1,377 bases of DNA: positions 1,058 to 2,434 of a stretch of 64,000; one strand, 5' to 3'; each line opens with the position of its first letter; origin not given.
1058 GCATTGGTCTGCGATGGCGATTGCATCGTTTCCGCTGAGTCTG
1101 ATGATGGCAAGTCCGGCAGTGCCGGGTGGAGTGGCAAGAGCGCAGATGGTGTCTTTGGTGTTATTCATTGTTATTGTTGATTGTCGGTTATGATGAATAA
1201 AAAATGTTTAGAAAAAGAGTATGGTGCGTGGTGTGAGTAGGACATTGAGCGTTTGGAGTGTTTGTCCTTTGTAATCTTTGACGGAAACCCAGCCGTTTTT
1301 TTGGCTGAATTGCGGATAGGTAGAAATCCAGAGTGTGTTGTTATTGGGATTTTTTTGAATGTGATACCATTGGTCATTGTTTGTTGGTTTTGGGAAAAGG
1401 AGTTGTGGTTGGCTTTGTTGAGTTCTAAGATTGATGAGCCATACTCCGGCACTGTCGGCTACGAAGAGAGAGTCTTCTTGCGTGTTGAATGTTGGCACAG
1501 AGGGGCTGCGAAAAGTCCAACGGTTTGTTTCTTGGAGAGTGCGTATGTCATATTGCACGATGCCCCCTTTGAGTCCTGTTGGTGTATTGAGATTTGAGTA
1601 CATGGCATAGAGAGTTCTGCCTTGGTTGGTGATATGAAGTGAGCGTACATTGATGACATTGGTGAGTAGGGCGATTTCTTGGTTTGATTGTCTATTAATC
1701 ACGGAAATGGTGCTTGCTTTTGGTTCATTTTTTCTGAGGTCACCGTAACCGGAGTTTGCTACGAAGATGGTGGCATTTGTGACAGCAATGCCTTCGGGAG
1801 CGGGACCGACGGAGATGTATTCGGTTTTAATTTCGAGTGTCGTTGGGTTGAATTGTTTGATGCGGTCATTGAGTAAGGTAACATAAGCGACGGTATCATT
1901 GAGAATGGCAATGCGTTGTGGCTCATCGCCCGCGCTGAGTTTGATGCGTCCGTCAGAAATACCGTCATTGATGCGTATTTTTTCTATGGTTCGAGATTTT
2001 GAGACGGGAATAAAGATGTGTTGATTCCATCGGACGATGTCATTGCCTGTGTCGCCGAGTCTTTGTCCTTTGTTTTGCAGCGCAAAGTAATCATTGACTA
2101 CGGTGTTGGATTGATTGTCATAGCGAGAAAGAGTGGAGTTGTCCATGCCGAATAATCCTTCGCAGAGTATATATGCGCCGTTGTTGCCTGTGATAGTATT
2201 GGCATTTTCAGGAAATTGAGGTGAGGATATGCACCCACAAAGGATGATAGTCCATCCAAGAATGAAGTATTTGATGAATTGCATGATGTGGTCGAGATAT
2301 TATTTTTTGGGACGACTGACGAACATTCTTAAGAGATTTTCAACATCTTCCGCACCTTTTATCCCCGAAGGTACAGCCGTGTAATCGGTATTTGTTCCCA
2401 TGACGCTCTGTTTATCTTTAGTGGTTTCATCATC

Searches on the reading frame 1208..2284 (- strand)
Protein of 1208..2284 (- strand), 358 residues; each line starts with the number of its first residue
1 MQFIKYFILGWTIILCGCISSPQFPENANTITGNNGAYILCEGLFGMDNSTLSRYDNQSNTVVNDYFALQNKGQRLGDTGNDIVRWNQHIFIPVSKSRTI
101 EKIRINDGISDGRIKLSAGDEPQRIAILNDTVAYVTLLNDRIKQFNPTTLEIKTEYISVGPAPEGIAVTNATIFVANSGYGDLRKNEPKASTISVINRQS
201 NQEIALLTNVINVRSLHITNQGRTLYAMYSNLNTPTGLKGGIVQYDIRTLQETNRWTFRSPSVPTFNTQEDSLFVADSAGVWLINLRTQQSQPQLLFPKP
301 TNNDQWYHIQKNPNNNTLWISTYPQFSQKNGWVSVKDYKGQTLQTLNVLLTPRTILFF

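Call 98: search_protein_families(library=pfam, proteins=[window:1208-2284:-], max_evalue=0.00001)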
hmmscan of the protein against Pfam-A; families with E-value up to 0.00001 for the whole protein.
window:1208-2284:- (358 aa): 1 family
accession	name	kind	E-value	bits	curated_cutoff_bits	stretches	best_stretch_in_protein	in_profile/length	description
PF16819.11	DUF5074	-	3.7e-09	36.5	27.2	1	35-348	1-340/353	Domain of unknown function (DUF5074)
